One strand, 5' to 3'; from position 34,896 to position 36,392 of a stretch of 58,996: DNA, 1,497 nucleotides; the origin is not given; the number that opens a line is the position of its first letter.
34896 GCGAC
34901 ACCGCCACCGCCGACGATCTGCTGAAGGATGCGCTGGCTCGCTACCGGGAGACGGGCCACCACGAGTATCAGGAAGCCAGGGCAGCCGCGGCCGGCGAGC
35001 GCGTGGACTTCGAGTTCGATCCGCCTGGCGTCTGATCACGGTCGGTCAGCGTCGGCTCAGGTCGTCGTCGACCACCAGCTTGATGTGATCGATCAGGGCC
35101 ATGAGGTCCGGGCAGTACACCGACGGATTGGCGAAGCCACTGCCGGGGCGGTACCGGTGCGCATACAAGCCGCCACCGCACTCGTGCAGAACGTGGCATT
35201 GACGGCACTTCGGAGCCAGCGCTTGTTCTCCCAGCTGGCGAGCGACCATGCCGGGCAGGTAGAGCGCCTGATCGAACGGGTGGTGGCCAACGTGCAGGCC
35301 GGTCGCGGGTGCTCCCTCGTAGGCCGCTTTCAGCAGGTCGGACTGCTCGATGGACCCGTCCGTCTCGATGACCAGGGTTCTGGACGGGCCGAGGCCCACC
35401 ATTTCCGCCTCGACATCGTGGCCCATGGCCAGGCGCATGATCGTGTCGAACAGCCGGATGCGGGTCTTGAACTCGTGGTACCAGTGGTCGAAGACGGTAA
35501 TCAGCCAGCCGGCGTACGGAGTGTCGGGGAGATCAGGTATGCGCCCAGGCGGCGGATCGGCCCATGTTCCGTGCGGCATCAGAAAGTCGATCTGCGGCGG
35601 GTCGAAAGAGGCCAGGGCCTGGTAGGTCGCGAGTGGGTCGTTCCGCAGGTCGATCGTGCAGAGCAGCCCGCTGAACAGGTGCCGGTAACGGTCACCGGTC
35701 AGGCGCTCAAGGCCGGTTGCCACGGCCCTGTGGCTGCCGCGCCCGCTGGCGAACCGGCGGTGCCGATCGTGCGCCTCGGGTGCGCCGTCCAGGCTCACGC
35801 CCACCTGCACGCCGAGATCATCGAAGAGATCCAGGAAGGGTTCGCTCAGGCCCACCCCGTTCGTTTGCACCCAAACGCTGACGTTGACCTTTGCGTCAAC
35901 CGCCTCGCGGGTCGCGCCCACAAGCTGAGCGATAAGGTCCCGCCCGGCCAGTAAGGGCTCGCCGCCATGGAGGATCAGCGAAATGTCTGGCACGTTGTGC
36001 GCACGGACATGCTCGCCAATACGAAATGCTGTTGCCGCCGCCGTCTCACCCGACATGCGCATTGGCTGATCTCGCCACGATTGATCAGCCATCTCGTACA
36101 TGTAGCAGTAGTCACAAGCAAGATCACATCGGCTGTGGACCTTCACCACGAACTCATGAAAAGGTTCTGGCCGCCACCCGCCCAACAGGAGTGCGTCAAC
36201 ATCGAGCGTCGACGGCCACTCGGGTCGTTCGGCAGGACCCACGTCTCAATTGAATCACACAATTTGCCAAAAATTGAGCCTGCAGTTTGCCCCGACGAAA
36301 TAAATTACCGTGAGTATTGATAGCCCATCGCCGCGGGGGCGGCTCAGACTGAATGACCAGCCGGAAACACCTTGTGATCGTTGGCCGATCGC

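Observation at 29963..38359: Accessory insert encoding an FxSxx-COOH radical-SAM peptide system wired to two effector-less STAND NTPases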

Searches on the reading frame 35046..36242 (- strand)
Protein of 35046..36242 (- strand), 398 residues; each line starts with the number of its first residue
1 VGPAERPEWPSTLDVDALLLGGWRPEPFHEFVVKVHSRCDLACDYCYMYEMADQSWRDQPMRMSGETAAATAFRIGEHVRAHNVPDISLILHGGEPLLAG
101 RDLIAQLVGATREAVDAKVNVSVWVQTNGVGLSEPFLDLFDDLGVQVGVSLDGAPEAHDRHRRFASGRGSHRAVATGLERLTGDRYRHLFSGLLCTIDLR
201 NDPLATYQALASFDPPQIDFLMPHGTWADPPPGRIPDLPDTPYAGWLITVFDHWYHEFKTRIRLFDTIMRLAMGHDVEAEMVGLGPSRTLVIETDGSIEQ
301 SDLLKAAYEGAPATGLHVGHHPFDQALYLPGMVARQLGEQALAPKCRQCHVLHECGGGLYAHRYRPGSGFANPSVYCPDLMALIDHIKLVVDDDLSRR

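Call 8: search_protein_families(library=ncbifam, proteins=[window:35046-36242:-], max_evalue=0.01)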
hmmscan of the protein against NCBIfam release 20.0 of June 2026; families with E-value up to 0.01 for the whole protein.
window:35046-36242:- (398 aa): 54 families (the best 25 are shown)
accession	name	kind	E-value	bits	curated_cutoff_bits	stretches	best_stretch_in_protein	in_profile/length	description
TIGR04269.1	SAM_SPASM_FxsB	subfamily_domain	3.5e-141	470.4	370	1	28-388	1-362/363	FxsB family cyclophane-forming radical SAM/SPASM peptide maturase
NF041707.1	rSAM_YhhB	equivalog_domain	8.9e-103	344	445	1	30-391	3-365/369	cyclophane-forming radical SAM/SPASM peptide maturase YhhB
TIGR03942.1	sulfatase_rSAM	equivalog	1.5e-36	126.2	349.45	1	35-387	7-353/363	anaerobic sulfatase maturase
NF041298.1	rSAM_mat_DynA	equivalog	1.6e-29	103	450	2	32-182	4-147/356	dynobactin maturation radical SAM/SPASM protein DynA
TIGR04496.1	rSAM_XyeB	equivalog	1.8e-27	96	450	1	30-381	5-359/385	cyclophane-forming radical SAM/SPASM peptide maturase XyeB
NF041718.1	rSAM_phane_AMC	equivalog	1.6e-23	83.3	425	1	28-182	5-148/362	cyclophane-forming radical SAM peptide maturase AmcB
NF047865.1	rSAM_PapB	equivalog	1.1e-22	80.8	340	1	34-183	8-151/330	PapB family radical SAM/SPASM ranthipeptide maturase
NF041300.1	rSAM_mat_DarW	exception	4.5e-21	75.2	650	1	31-391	43-398/415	radical SAM/SPASM peptide maturase DarW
TIGR03906.1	quino_hemo_SAM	equivalog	7.9e-21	74.2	453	1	27-182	92-242/467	quinohemoprotein amine dehydrogenase maturation protein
TIGR04261.1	rSAM_GlyRichRpt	subfamily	3.7e-20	72.3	310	1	36-183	4-147/363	cyclophane-forming radical SAM/SPASM peptide maturase GrrM/OscB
NF010321.0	PRK13758.1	equivalog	5.6e-20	71.8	441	1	35-303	11-278/370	anaerobic sulfatase-maturase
TIGR04068.1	rSAM_ocin_clost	equivalog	1.2e-17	64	500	1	30-182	85-233/462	Cys-rich peptide radical SAM maturase CcpM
NF010308.0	PRK13745.1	equivalog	1.2e-16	60.7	484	1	28-182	13-163/412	anaerobic sulfatase-maturation protein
TIGR04064.1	rSAM_nif11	equivalog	1.7e-16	60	518.7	1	27-181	76-224/459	nif11-like peptide radical SAM maturase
TIGR04163.1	rSAM_cobopep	equivalog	1e-15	57.5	375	1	37-187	72-212/428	peptide-modifying radical SAM enzyme CbpB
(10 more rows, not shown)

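Call 9: search_protein_families(library=pfam, proteins=[window:35046-36242:-], max_evalue=0.01)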
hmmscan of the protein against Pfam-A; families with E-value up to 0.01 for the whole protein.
window:35046-36242:- (398 aa): 2 families
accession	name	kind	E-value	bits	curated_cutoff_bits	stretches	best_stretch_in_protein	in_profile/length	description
PF04055.27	Radical_SAM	-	2.5e-10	41.2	29.5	1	35-181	3-136/166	Radical SAM superfamily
PF13353.11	Fer4_12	-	8.8e-06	26.5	22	1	37-170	13-131/137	4Fe-4S single cluster domain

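Call 22: find_related_loci(query=A1, collection=genome_contigs, flank=10000)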
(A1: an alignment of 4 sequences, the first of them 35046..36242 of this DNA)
Query A1 (398 aa) in genome_contigs; peptide patterns used: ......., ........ (x = any residue, [..] = any of these).
599 stretches matched a pattern (row limit reached: there are more); 583 encode a relative of the query (tblastn E <= 1e-3); the best 80 are kept; 80 distinct loci.
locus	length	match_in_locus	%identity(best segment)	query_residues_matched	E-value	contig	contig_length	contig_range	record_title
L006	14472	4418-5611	68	1-398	0e+0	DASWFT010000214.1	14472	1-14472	MAG TPA_asm: Streptosporangiaceae bacterium isolate SMAG_U2796 k141_164328, whole genome shotgun sequence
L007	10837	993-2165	68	8-398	0e+0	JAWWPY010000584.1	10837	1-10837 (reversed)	MAG: Streptosporangiaceae bacterium isolate BP_381 scaffold_4499448, whole genome shotgun sequence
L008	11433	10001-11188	69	1-396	0e+0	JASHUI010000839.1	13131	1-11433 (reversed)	MAG: Streptosporangiaceae bacterium isolate JOPF175 JOPF_A011_contig_90605, whole genome shotgun sequence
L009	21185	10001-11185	66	4-398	1e-179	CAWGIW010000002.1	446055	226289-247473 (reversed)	MAG: uncultured Actinomycetes bacterium isolate MFD09603.bin.2.175 genome assembly, contig: contig_21219, whole genome s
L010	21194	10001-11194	66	1-398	2e-179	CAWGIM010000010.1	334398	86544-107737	MAG: uncultured Actinomycetota bacterium isolate MFD09671.bin.1.161 genome assembly, contig: contig_23991, whole genome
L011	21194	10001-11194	65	1-398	1e-176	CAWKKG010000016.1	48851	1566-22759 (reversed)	MAG: uncultured Actinomycetota bacterium isolate MFD00731.bin.2.63 genome assembly, contig: contig_33177, whole genome s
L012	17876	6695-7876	66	1-396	2e-176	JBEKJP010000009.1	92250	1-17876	MAG: Streptosporangiaceae bacterium isolate SPRUCE 326 SPRUCE_326_9, whole genome shotgun sequence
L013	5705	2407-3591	66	1-395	4e-179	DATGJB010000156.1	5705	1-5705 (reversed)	MAG TPA_asm: Chloroflexota bacterium isolate SMAG_U9822 k141_170007, whole genome shotgun sequence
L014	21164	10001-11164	67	8-395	7e-176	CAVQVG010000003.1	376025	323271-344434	MAG: uncultured Actinomycetes bacterium isolate MFD10064.bin.1.15 genome assembly, contig: contig_12251, whole genome sh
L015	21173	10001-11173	66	8-398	4e-175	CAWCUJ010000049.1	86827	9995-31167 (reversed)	MAG: uncultured Actinomycetes bacterium isolate MFD01716.bin.2.117 genome assembly, contig: contig_42449, whole genome s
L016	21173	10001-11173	65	8-398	7e-175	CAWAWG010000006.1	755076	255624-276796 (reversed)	MAG: uncultured Actinomycetota bacterium isolate MFD04463.bin.2.57 genome assembly, contig: contig_23712, whole genome s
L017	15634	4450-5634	66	1-395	9e-175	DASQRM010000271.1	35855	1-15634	MAG TPA_asm: Streptosporangiaceae bacterium isolate SMAG_U10883 k141_159598, whole genome shotgun sequence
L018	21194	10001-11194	65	1-398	4e-174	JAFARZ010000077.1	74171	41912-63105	MAG: Streptosporangiaceae bacterium isolate CP_BM_ER_R8_5 BM_ER_R8_k147_3117414, whole genome shotgun sequence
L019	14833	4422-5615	65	1-398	8e-173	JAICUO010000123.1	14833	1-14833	MAG: Streptosporangiaceae bacterium isolate GZL_ISSM_2_bin.89 k141_1892378_length_14833_cov_12.0000, whole genome shotgu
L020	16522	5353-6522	66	8-397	6e-173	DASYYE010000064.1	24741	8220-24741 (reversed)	MAG TPA_asm: Streptosporangiaceae bacterium isolate SMAG_U6327 k141_571112, whole genome shotgun sequence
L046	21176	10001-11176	60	7-396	6e-157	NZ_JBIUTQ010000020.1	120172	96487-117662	Streptosporangium sp. NPDC087985 NPDC087985_169_C11.ctg-0020, whole genome shotgun sequence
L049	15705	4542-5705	63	7-396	4e-157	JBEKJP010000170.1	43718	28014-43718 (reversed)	MAG: Streptosporangiaceae bacterium isolate SPRUCE 326 SPRUCE_326_170, whole genome shotgun sequence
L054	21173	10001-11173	61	8-398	1e-155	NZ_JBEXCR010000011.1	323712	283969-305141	Nonomuraea sp. NPDC005650 NPDC005650_291_G6.ctg-0011, whole genome shotgun sequence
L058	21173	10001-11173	60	9-397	1e-154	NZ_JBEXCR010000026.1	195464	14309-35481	Nonomuraea sp. NPDC005650 NPDC005650_291_G6.ctg-0026, whole genome shotgun sequence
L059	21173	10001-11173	60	8-396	3e-154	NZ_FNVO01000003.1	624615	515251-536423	Thermomonospora echinospora strain DSM 43163, whole genome shotgun sequence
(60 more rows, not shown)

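Call 29: search_protein_families(library=ncbifam, proteins=[L046:15595-16476:+, L054:7388-8299:+, L054:8296-9945:+], max_evalue=0.01)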
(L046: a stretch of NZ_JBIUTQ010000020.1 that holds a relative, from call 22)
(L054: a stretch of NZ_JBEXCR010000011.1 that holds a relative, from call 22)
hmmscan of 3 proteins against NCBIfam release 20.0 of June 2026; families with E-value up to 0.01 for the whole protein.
L046:15595-16476:+ (293 aa): 0 families

L054:7388-8299:+ (303 aa): 0 families

L054:8296-9945:+ (549 aa): 3 families
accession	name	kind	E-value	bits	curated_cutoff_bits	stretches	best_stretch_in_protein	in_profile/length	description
NF052415.1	T3SS_chap_SctY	equivalog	5.1e-05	23.7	70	1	471-532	8-69/106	type III secretion apparatus assembly chaperone SctY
TIGR02917.1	PEP_TPR_lipo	equivalog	0.00014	19.9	312.2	1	433-526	367-454/899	XrtA/PEP-CTERM system TPR-repeat protein PrsT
TIGR02521.1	type_IV_pilW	equivalog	0.00058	19.5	154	1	479-523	41-85/234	type IV pilus biogenesis/stability protein PilW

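Call 30: search_protein_families(library=pfam, proteins=[L046:15595-16476:+, L054:7388-8299:+, L054:8296-9945:+], max_evalue=0.01)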
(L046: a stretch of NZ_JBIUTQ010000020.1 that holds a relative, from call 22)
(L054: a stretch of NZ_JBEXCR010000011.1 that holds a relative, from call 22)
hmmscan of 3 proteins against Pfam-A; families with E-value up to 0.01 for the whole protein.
L046:15595-16476:+ (293 aa): 1 family
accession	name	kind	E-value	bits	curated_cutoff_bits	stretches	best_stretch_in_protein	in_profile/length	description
PF13289.12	SIR2_2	-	2.4e-29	102.7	24.5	1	105-255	2-131/141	SIR2-like domain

L054:7388-8299:+ (303 aa): 1 family
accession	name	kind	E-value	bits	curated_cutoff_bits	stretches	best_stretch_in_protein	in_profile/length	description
PF13289.12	SIR2_2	-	2.4e-26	92.9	24.5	1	112-258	2-125/141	SIR2-like domain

L054:8296-9945:+ (549 aa): 14 families
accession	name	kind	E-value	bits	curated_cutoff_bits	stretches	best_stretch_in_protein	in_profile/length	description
PF20703.3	nSTAND1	-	2.1e-31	110.3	27.1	1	10-245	1-219/379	Novel STAND NTPase 1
PF17874.7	TPR_MalT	-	2.5e-06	27.4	45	1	400-515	11-126/336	MalT-like TPR region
PF13191.12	AAA_16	-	0.00011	23.2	32.6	1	25-94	2-66/167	AAA ATPase domain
PF13428.12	TPR_14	-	0.00012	22.9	23.5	1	477-512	9-44/44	Tetratricopeptide repeat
PF07719.23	TPR_2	-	0.00022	21.5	27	0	476-502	8-34/34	Tetratricopeptide repeat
PF13414.12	TPR_11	-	0.00084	19.4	26.8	1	481-517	6-42/42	TPR repeat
PF03193.22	RsgA_GTPase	-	0.0018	18.6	30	1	30-61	95-125/174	RsgA GTPase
PF23914.1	TPR_CcmH_CycH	-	0.0024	18.1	42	1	476-520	57-101/158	Cytochrome c-type biogenesis protein H TPR domain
PF13432.12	TPR_16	-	0.0028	18.5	32.7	1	479-525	7-53/65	Tetratricopeptide repeat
PF13424.12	TPR_12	-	0.0031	18.1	30.1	1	435-499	9-75/77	Tetratricopeptide repeat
PF14559.12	TPR_19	-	0.0045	17.7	25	1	480-529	2-51/68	Tetratricopeptide repeat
PF13481.12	AAA_25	-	0.0056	16.8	27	0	35-59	26-50/195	AAA domain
PF25201.1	nSTAND6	-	0.0065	16.9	27.7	0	26-60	2-36/148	Novel STAND NTPase 6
PF14863.12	Alkyl_sulf_dimr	-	0.0094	16.8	26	0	470-522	70-122/139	Alkyl sulfatase dimerisation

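Call 37: search_dna_similar(query=window:35046-36242:-, collection=plasmids, mode=protein, max_evalue=1e-30, max_rows=20)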
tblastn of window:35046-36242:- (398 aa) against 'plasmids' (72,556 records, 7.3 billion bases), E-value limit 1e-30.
Records with a match: 37; places in all: 40; records where one place covers at least 80% of the query: 37.
Best place of each record, by identity: <60% 37.
By first word of the organism name: Ralstonia 16; Rhizobium 6; Streptomyces 3; Nonomuraea 1; Embleya 1; Streptomycetaceae 1; Nocardia 1; Spirosoma 1; Calothrix 1; Novosphingobium 1; and 5 more.
By predicted mobility (MOB-suite, as given by PLSDB): non-mobilizable 25; mobilizable 7; conjugative 5.
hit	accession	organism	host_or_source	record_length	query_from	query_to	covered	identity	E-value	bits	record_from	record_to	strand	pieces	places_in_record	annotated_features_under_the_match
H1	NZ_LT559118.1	Nonomuraea gerenzanensis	-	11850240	7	396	98%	58.4%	2e-136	437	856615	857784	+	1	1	none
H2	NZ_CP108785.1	Embleya sp. NBC_00888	-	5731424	2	396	99%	50.0%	5e-125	404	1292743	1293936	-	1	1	none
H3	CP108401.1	Streptomycetaceae bacterium NBC_01309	-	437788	7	387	96%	50.9%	7e-121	392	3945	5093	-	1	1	FxsB family radical SAM/SPASM domain protein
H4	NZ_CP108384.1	Nocardia sp. NBC_01327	-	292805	13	396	96%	50.3%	1e-119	389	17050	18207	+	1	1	FxsB family cyclophane-forming radical SAM/SPASM peptide maturase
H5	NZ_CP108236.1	Streptomyces sp. NBC_00080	-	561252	27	388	91%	44.7%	8e-91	306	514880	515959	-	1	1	FxsB family cyclophane-forming radical SAM/SPASM peptide maturase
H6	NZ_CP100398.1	Streptomyces rimosus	pure culture,mutant of Streptomyces ...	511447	24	387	91%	43.7%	3e-83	284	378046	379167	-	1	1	FxsB family cyclophane-forming radical SAM/SPASM peptide maturase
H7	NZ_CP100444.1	Streptomyces rimosus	pure culture,OTC cluster deletion ...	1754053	24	387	91%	43.7%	3e-83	284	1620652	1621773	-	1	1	record has no annotation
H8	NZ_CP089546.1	Spirosoma oryzicola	Single cell,Surface layer of rice grains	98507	32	388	90%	39.1%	7e-70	246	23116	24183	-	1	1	radical SAM protein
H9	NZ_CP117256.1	Rhizobium tumorigenes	Rubus sp.,pure bacterial culture,Aerial ...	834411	30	395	92%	37.9%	3e-66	235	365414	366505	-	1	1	yhhB: cyclophane-forming radical SAM/SPASM peptide maturase YhhB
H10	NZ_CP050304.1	Rhizobium lusitanum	Oxytropis pumilio,cell culture,root ...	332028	1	398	100%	33.7%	2e-51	192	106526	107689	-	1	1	radical SAM protein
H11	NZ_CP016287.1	Rhizobium leguminosarum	Vavilovia formosa,cell culture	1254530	31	396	92%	36.0%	1e-60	219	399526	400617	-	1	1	record has no annotation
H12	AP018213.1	Calothrix brevissima NIES-22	-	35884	27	397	93%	35.4%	8e-65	231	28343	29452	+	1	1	putative arylsulfatase regulatory protein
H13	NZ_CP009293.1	Novosphingobium pentaromativorans US6-1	mud sediment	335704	25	389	92%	35.9%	1e-59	216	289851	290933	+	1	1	yhhB: cyclophane-forming radical SAM/SPASM peptide maturase YhhB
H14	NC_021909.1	Rhizobium etli bv. mimosae str. Mim1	Mimosa affinis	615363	31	396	92%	35.8%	2e-60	218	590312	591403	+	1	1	yhhB: cyclophane-forming radical SAM/SPASM peptide maturase YhhB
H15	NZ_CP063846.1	Gloeobacter morelensis MG652769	biofilm,cave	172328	30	392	91%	35.6%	5e-56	205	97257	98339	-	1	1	radical SAM protein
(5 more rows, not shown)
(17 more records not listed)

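Call 38: get_annotated_region(hit=H4, flank=10000)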
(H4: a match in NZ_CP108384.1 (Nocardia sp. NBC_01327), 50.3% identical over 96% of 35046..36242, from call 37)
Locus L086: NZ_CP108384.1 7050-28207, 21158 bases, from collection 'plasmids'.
description: Nocardia sp. NBC_01327 plasmid unnamed1, complete sequence
organism: Nocardia sp. NBC_01327 (NCBI taxid 2903593)
taxonomy: Bacteria; Actinomycetota; Actinomycetes; Mycobacteriales; Nocardiaceae; Nocardia; Nocardia sp. NBC 01327
host: -; source: -; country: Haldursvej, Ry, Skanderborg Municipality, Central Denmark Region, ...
typing (MOB-suite, as given by PLSDB): non-mobilizable
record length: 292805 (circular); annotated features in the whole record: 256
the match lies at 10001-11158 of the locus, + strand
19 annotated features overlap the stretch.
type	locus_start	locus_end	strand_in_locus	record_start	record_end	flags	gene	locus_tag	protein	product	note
CDS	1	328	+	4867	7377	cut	-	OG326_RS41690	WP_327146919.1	ATP-binding protein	-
CDS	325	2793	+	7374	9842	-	-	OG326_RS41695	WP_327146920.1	hypothetical protein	-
CDS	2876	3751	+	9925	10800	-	-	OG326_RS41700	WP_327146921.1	hypothetical protein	-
CDS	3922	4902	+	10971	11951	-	-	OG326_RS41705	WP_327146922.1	NlpC/P60 family protein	-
CDS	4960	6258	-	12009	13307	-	-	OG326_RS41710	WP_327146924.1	MFS transporter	GO:0055085 - transmembrane transport [Evidence IEA]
CDS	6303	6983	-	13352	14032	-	-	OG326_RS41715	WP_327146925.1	hypothetical protein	-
CDS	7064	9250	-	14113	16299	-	-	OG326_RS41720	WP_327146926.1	hypothetical protein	-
CDS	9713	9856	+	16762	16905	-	-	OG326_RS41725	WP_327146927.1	hypothetical protein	-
CDS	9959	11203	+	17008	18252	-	-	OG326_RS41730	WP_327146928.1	FxsB family cyclophane-forming radical SAM/SPASM peptide maturase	-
CDS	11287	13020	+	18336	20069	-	-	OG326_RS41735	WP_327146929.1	HEXXH motif domain-containing protein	-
CDS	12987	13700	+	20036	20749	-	-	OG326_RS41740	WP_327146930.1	GNAT family N-acetyltransferase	-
CDS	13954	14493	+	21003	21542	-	-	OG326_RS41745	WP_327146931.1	hypothetical protein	-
CDS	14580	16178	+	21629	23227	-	-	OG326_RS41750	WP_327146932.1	hypothetical protein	-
CDS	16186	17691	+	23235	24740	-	-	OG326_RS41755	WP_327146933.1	PPE domain-containing protein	-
CDS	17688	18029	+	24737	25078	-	-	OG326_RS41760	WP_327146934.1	hypothetical protein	-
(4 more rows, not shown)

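Call 39: get_annotated_region(hit=H5, flank=10000)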
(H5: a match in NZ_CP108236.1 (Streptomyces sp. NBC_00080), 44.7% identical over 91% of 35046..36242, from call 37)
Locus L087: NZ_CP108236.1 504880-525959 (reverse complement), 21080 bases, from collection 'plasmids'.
description: Streptomyces sp. NBC_00080 plasmid unnamed1, complete sequence
organism: Streptomyces sp. NBC_00080 (NCBI taxid 2975645)
taxonomy: Bacteria; Actinomycetota; Actinomycetes; Kitasatosporales; Streptomycetaceae; Streptomyces; Streptomyces sp. NBC 00080
host: -; source: -; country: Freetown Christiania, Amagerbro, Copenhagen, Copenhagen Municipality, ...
typing (MOB-suite, as given by PLSDB): non-mobilizable; replicon rep_cluster_43
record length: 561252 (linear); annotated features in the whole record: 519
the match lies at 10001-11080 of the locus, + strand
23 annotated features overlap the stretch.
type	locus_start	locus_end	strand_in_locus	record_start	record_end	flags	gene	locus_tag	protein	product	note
CDS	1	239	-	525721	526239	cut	-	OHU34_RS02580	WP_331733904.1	ImmA/IrrE family metallo-endopeptidase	-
CDS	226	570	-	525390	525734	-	-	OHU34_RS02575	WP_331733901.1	helix-turn-helix transcriptional regulator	-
CDS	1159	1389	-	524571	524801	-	-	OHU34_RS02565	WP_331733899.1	hypothetical protein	-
CDS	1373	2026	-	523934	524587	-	-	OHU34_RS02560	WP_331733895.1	hypothetical protein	-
CDS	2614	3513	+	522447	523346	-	-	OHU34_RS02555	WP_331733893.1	hypothetical protein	-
CDS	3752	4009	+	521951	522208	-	-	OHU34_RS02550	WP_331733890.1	hypothetical protein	-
CDS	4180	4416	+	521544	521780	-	-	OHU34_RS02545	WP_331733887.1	hypothetical protein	-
CDS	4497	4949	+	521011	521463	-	-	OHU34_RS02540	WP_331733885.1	hypothetical protein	-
CDS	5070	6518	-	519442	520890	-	-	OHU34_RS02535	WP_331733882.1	hypothetical protein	-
CDS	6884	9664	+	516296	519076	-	haaT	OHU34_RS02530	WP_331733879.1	cyclophane-containing RiPP biosynthesis TPR protein HaaT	-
CDS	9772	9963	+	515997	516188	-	haaA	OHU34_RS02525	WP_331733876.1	HaaA family cyclophane-containing RiPP peptide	-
CDS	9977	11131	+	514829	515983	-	-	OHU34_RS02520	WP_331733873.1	FxsB family cyclophane-forming radical SAM/SPASM peptide maturase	-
CDS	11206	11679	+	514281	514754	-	haaN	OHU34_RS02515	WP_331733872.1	cyclophane-containing RiPP N-acetyltransferase HaaN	-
CDS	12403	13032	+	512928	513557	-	-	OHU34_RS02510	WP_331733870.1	hypothetical protein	-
CDS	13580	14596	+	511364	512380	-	-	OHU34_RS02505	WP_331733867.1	hypothetical protein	-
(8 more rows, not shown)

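Call 40: get_annotated_region(hit=H6, flank=10000)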
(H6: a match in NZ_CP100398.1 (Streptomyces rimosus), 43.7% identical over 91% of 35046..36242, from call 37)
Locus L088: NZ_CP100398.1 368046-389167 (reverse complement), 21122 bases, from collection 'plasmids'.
description: Streptomyces rimosus subsp. rimosus strain HP126 plasmid pSRIMHP, complete sequence
organism: Streptomyces rimosus (NCBI taxid 132474)
taxonomy: Bacteria; Actinomycetota; Actinomycetes; Kitasatosporales; Streptomycetaceae; Streptomyces; Streptomyces rimosus
host: -; source: pure culture,mutant of Streptomyces rimosus subsp. rimosus R7; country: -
typing (MOB-suite, as given by PLSDB): mobilizable; replicon rep_cluster_1974; relaxase MOBF
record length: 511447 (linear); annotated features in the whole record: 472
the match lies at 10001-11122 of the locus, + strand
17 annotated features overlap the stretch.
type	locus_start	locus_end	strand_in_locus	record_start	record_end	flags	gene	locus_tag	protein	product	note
CDS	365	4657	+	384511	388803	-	-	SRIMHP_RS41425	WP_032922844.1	HAMP domain-containing protein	GO:0007165 - signal transduction [Evidence IEA]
CDS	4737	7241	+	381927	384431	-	-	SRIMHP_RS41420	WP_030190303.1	SpoIIE family protein phosphatase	-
CDS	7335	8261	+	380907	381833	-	-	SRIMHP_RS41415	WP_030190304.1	alpha/beta hydrolase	-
CDS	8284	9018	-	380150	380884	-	-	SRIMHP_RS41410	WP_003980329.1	class I SAM-dependent methyltransferase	-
CDS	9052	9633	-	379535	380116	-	-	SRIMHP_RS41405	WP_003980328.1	hypothetical protein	-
CDS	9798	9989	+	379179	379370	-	-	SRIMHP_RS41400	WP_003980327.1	YxD-tail cyclophane-containing RiPP peptide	-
CDS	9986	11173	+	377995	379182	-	-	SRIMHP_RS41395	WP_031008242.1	FxsB family cyclophane-forming radical SAM/SPASM peptide maturase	-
CDS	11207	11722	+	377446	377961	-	-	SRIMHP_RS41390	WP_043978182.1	hypothetical protein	-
CDS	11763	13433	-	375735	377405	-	argS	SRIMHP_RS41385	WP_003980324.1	arginine--tRNA ligase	GO:0006420 - arginyl-tRNA aminoacylation [Evidence IEA]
CDS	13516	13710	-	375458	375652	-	-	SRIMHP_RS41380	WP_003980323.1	hypothetical protein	-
CDS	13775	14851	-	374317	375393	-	-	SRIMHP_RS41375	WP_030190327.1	alpha/beta hydrolase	-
CDS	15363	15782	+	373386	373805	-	-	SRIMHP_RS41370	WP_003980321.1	cupin domain-containing protein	-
CDS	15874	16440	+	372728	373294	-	-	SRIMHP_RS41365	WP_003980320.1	TetR/AcrR family transcriptional regulator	GO:0006355 - regulation of DNA-templated transcription [Evidence IEA]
CDS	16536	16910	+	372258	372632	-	-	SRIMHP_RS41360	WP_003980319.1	hypothetical protein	-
CDS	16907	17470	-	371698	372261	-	-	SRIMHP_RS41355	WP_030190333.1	CGNR zinc finger domain-containing protein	-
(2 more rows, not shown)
